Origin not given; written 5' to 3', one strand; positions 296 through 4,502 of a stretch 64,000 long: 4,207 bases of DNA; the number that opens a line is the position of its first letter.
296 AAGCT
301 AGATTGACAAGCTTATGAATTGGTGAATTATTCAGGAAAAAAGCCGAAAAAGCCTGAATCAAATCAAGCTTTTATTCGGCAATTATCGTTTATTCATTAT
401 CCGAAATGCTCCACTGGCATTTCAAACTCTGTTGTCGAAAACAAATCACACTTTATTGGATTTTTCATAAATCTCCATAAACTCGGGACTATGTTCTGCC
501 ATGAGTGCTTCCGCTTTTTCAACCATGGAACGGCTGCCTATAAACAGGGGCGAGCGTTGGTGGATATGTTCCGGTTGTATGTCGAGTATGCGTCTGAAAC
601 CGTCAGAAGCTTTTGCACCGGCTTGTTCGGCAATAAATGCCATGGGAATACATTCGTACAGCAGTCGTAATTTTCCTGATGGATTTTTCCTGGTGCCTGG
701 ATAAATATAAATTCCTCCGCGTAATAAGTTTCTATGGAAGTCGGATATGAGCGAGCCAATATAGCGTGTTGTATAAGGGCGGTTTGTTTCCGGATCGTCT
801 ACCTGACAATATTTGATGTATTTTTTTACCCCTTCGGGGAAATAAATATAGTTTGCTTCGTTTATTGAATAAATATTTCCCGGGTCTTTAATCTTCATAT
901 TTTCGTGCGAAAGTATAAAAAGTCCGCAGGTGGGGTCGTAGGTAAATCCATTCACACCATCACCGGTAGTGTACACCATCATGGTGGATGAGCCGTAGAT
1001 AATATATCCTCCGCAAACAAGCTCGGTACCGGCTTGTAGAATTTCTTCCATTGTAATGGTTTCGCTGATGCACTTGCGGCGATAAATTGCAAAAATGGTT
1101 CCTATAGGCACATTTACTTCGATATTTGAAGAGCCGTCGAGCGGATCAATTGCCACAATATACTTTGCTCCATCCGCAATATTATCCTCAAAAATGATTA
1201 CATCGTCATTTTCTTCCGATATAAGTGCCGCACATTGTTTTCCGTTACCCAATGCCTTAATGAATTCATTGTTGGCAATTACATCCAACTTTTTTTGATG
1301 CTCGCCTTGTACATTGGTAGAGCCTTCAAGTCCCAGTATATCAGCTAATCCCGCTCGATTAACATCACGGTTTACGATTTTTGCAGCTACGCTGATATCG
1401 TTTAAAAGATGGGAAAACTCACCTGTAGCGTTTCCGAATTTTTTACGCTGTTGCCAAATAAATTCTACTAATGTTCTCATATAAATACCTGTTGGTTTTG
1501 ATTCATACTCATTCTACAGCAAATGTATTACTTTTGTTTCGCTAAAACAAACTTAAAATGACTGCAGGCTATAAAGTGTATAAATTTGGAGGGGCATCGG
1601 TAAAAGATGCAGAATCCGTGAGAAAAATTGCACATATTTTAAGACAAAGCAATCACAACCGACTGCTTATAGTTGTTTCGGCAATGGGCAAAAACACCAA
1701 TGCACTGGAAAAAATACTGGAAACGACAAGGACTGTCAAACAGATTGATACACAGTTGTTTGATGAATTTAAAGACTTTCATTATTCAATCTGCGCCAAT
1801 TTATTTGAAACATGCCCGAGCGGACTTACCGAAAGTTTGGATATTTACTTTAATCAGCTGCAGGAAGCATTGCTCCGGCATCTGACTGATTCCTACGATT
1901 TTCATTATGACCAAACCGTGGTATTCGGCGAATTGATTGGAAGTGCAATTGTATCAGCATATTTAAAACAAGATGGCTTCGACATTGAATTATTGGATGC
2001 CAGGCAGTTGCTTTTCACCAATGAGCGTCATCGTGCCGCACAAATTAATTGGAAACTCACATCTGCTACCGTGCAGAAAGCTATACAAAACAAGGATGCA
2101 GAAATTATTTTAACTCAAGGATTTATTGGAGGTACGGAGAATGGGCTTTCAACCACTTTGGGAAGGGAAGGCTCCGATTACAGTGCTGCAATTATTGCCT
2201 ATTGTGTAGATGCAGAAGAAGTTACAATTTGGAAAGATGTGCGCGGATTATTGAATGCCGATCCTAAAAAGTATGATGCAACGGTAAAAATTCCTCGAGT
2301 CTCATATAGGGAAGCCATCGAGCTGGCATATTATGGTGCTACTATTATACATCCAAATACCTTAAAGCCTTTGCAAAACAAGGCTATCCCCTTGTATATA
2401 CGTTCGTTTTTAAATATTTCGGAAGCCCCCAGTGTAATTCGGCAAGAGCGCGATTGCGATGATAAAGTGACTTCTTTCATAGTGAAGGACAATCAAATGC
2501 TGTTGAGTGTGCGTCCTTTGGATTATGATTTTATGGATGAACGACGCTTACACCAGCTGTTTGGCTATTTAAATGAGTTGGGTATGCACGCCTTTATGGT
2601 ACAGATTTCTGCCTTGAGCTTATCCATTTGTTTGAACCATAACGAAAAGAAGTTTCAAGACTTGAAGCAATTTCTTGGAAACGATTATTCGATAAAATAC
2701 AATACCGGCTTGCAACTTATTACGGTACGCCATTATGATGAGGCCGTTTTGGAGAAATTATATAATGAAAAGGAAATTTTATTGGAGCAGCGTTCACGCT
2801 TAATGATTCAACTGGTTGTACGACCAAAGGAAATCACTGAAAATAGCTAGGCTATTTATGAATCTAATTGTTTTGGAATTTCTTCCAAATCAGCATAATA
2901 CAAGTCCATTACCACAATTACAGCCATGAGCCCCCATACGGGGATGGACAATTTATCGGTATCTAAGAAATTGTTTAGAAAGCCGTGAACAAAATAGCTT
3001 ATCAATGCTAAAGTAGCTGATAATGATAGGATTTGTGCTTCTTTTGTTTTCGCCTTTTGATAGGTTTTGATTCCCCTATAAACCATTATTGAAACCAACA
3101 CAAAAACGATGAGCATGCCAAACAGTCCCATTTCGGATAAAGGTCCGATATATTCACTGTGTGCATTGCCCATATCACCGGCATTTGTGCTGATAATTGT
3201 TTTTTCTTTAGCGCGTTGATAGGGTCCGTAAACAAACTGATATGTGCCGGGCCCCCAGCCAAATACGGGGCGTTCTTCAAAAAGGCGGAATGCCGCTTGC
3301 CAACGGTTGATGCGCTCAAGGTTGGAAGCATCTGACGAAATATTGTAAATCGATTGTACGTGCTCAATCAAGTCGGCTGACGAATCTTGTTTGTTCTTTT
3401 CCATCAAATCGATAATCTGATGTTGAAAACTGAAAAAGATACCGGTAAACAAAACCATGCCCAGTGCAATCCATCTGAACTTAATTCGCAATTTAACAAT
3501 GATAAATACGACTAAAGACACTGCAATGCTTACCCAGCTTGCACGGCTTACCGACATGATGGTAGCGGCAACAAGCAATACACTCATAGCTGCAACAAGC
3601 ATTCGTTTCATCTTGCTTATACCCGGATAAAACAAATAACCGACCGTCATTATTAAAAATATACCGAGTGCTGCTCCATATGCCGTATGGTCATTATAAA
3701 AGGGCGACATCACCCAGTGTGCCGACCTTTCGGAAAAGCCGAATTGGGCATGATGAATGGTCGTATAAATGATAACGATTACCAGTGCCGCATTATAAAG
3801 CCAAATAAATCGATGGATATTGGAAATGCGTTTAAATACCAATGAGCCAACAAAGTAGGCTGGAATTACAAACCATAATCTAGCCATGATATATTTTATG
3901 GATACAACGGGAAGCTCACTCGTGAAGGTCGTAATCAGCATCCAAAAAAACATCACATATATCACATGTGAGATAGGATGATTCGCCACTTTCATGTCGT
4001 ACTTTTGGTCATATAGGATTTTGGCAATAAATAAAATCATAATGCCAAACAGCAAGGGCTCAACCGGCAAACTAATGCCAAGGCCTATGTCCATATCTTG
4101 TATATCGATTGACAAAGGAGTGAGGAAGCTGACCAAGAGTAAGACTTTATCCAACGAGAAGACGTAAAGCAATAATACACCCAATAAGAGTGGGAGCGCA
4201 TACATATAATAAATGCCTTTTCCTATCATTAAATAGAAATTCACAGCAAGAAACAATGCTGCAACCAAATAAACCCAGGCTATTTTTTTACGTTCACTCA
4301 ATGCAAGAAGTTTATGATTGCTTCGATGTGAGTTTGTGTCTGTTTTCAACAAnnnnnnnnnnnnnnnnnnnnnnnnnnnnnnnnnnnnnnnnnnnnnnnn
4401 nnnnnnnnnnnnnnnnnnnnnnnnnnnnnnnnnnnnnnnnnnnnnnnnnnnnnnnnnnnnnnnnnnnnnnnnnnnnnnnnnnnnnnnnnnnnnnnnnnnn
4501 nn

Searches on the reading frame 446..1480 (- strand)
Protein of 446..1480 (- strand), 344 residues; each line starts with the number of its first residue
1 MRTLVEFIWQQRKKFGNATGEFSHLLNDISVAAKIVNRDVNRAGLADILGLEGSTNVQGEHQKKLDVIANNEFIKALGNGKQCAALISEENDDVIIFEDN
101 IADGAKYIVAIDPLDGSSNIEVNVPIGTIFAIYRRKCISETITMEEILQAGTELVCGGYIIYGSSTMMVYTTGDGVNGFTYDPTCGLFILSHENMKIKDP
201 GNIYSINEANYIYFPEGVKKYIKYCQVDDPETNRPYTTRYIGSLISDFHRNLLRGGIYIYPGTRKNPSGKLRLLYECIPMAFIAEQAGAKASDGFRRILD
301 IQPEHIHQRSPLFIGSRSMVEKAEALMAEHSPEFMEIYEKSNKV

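Call 66: search_protein_families(library=pfam, proteins=[window:446-1480:-], max_evalue=0.00001)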
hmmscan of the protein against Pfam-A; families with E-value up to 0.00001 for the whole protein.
window:446-1480:- (344 aa): 2 families
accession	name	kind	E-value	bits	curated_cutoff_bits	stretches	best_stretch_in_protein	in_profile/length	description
PF00316.25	FBPase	-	1.9e-69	233.6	34.8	1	3-193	2-191/191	Fructose-1-6-bisphosphatase, N-terminal domain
PF18913.5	FBPase_C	-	1.5e-47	161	27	1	197-327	1-126/127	Fructose-1-6-bisphosphatase, C-terminal domain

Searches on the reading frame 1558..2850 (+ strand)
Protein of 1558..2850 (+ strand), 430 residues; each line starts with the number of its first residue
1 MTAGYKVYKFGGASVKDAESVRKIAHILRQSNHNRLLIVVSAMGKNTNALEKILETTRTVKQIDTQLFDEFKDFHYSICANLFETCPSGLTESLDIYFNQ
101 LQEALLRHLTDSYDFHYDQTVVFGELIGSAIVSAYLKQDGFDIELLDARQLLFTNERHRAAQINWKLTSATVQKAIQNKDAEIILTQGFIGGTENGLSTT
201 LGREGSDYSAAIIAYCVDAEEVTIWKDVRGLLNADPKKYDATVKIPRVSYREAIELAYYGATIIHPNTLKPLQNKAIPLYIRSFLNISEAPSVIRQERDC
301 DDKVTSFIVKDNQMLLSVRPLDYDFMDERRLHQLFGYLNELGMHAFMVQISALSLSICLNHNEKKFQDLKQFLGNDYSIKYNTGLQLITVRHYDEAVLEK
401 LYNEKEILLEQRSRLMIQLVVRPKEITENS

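Call 66: search_protein_families(library=pfam, proteins=[window:1558-2850:+], max_evalue=0.00001)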
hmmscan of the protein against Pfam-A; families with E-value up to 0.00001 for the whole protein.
window:1558-2850:+ (430 aa): 1 family
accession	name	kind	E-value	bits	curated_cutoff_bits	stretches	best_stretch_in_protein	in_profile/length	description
PF00696.33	AA_kinase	-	9.9e-42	143.7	24.9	1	6-283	3-234/234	Amino acid kinase family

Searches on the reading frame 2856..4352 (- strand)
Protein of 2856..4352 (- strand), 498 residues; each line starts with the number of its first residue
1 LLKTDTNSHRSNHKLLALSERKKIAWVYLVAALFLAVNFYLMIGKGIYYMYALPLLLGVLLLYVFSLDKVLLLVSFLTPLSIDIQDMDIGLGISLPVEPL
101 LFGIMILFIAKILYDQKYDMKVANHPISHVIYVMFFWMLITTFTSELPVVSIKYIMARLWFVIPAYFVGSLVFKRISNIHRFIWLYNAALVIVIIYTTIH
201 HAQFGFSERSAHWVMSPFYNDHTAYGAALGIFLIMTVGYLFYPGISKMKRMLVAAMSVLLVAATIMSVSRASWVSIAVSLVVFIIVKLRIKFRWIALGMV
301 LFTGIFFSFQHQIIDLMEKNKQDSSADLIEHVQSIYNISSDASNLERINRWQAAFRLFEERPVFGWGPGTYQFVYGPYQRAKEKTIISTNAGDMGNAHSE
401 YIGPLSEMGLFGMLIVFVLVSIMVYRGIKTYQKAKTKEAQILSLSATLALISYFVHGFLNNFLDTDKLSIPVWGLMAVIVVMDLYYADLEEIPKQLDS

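Call 66: search_protein_families(library=pfam, proteins=[window:2856-4352:-], max_evalue=0.00001)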
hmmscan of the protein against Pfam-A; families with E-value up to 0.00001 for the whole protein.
window:2856-4352:- (498 aa): 1 family
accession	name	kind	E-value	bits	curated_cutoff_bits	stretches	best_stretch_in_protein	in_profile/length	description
PF04932.20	Wzy_C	-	1e-23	84.2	31.7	1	256-416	2-148/149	O-Antigen ligase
